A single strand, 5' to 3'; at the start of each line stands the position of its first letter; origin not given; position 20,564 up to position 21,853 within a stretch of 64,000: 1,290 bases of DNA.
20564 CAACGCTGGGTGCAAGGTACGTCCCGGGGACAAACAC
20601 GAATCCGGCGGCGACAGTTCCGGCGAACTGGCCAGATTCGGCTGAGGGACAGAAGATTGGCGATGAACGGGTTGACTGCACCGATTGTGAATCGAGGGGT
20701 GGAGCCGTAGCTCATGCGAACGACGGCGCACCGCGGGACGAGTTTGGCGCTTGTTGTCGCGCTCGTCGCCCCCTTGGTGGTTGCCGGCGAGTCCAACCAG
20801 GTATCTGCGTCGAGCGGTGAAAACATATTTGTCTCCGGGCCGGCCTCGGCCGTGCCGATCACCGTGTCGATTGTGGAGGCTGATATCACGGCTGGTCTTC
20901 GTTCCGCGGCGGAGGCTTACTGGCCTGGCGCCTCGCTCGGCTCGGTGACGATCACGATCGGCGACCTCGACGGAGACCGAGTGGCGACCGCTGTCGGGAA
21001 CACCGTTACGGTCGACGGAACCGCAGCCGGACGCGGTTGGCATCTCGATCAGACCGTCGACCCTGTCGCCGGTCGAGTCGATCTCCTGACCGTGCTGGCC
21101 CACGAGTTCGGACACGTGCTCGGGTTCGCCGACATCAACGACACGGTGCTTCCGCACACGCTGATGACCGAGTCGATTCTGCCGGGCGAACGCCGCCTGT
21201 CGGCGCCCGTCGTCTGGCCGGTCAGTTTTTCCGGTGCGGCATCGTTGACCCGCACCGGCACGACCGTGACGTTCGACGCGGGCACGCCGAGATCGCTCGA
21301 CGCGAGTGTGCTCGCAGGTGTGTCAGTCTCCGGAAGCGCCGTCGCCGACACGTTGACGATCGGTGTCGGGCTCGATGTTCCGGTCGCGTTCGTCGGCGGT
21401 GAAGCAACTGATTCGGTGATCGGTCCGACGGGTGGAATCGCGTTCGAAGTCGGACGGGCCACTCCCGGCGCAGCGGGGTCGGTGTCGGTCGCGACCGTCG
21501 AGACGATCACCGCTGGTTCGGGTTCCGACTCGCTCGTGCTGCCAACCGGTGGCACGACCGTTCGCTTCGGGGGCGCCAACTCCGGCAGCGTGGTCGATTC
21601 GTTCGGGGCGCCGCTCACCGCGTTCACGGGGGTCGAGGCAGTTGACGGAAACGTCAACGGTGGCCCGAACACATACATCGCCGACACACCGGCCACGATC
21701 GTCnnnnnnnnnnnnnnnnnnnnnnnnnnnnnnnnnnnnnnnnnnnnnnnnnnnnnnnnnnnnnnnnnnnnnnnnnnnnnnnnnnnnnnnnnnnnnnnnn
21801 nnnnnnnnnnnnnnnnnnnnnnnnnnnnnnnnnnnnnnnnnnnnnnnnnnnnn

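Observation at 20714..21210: N-terminal mini-metzincin with Asp as third zinc ligand, about 11,000 residues from its RTX repeats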

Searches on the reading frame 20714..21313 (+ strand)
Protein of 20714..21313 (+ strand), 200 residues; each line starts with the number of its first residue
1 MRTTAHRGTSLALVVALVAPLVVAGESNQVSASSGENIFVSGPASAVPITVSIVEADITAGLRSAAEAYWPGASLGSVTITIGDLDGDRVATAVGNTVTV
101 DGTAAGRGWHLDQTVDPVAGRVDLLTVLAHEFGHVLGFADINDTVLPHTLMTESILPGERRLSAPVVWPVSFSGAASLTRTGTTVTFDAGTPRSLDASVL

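Call 8: search_solved_structures(query=window:20714-21313:+, max_evalue=10, show_alignments=3)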
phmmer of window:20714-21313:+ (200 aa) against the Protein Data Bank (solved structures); distinct sequences matched with E-value up to 10: 12.
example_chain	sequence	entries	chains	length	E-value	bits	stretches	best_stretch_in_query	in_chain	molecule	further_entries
2jsd_A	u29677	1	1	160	0.087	15.8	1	102-143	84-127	Matrix metalloproteinase-20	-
2xs3_A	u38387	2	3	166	0.16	15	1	119-142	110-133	KARILYSIN PROTEASE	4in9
2xs4_A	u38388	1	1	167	0.16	15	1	119-142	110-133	KARILYSIN PROTEASE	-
8b2q_A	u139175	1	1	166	0.2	14.7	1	119-142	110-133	Karilysin long form Kly38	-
1hv5_A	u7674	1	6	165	0.27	14.2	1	122-139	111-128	STROMELYSIN 3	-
1a85_A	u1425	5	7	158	0.35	13.9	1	110-143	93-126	MMP-8 | Matrix Metalloproteinase 8 | Neutrophil collagenase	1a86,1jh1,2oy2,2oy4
3tt4_A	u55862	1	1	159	0.35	13.9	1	110-143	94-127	Neutrophil collagenase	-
1i73_A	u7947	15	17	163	0.36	13.8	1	110-143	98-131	NEUTROPHIL COLLAGENASE | MATRIX METALLO PROTEINASE-8 (MET80 FORM) | Matrix Metalloproteinase 8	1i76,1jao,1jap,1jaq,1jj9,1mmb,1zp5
1jan_A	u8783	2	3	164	0.36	13.8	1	110-143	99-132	MATRIX METALLO PROTEINASE-8 (PHE79 FORM) | NEUTROPHIL COLLAGENASE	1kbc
1mnc_A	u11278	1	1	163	0.37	13.8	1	110-143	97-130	NEUTROPHIL COLLAGENASE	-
1bzs_A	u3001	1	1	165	0.37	13.8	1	110-143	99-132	NEUTROPHIL COLLAGENASE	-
4r3v_A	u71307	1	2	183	1.6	11.7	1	119-142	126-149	Karilysin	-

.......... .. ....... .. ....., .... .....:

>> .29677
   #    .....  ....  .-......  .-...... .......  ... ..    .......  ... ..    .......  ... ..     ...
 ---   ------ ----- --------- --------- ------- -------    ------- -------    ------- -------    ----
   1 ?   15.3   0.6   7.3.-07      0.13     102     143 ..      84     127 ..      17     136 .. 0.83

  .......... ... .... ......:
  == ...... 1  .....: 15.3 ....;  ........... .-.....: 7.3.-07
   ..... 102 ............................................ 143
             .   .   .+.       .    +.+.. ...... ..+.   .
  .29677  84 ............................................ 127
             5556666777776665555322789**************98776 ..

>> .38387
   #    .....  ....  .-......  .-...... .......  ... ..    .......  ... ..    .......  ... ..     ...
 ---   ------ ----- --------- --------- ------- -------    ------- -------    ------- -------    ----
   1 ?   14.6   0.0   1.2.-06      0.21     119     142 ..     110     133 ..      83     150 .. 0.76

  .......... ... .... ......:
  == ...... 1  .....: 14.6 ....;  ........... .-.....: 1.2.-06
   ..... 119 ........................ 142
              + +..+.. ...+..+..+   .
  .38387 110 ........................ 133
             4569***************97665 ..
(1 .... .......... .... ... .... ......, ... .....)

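Call 9: find_homologous_proteins(query=window:20714-21313:+, max_evalue=0.01)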
Query window:20714-21313:+ (200 aa): 6 proteins with E <= 0.01 among 3854 candidates.
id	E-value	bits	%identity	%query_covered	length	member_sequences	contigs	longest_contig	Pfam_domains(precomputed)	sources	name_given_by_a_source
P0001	1.8e-30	124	45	91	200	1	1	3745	-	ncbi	ncbi:MAG TPA: hypothetical protein VF065_16180, partial [Ilumatobacter sp.]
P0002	9.5e-30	122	63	55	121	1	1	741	-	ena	-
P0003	3.0e-27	114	45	76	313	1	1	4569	-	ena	-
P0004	1.7e-7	49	39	49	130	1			-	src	-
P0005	8.6e-7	47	44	42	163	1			-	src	-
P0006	6.4e-3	34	37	57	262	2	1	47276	PF00413.31,PF03160.21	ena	-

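Call 53: find_encoding_contigs(protein=P0003, flank=5000, max_places=3)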
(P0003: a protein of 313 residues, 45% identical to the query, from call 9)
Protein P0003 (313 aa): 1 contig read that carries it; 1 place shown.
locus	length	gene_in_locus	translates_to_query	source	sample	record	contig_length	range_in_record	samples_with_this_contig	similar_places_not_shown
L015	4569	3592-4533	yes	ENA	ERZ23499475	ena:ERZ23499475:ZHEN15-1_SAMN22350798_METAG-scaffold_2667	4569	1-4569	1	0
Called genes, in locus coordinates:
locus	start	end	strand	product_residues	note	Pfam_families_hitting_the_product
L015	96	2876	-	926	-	PF00082:Peptidase_S8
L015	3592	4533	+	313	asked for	-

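Call 54: find_encoding_contigs(protein=P0001, flank=5000, max_places=3)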
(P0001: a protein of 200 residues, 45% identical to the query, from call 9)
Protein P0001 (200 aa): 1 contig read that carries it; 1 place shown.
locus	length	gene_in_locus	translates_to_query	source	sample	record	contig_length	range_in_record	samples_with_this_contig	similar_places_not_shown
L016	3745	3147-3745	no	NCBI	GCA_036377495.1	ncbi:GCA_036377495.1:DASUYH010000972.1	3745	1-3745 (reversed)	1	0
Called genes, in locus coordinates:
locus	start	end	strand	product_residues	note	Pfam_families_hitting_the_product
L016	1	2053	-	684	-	PF00082:Peptidase_S8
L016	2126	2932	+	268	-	PF09296:NUDIX-like, PF09297:Zn_ribbon_NUD, PF00293:NUDIX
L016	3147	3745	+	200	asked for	?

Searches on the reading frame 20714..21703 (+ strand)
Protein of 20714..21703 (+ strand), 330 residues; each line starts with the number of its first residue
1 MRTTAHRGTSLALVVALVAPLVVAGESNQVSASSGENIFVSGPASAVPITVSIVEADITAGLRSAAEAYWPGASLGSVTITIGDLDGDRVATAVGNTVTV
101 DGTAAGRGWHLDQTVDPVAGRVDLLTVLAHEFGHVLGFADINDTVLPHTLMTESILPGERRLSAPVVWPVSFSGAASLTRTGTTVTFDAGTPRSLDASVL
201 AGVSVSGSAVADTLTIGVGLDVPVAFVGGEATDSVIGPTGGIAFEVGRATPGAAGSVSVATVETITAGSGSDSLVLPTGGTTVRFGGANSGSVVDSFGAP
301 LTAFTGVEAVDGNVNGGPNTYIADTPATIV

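Call 6: search_protein_families(library=pfam, proteins=[window:20714-21613:+], max_evalue=10)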
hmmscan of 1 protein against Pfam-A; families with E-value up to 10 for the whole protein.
window:20714-21613:+ (300 aa): 4 families
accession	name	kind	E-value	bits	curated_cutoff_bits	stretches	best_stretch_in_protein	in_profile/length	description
PF05547.17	Peptidase_M6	-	0.0016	18.2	22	1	91-144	195-245/294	Immune inhibitor A peptidase M6, catalytic domain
PF00413.30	Peptidase_M10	-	0.0022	18.3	24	1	119-143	103-127/159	Matrixin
PF13861.12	FLgD_tudor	-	0.026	15.2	26.9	1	91-285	7-54/58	FlgD Tudor-like domain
PF11259.13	DUF3060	-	2.3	8.4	23.1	1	21-43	17-39/58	Protein of unknown function (DUF3060)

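Call 7: search_protein_families(library=ncbifam, proteins=[window:20714-21613:+], max_evalue=10)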
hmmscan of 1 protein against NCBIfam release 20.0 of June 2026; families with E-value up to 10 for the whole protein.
window:20714-21613:+ (300 aa): 3 families
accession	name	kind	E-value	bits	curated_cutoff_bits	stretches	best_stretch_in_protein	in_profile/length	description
NF038122.1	metallo_LGF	subfamily_domain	5.3e-05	23.4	80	1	110-145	130-164/274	NF038122 family metalloprotease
TIGR03296.1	M6dom_TIGR03296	domain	0.0005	20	110.8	1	95-144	139-186/286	M6 family metalloprotease domain-containing protein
NF041905.1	MXAN_2677_2678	equivalog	0.15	11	250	1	122-159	182-216/283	myxosortase-dependent metalloprotease, MXAN_2677/MXAN_2678 family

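Call 69: find_related_loci(query=window:20714-21703:+, collection=metagenome_contigs, flank=6000)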
Query window:20714-21703:+ (330 aa) in metagenome_contigs; peptide patterns used: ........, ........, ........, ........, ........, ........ (x = any residue, [..] = any of these).
437 stretches matched a pattern, but none encodes a relative of the query by tblastn (E <= 1e-3).
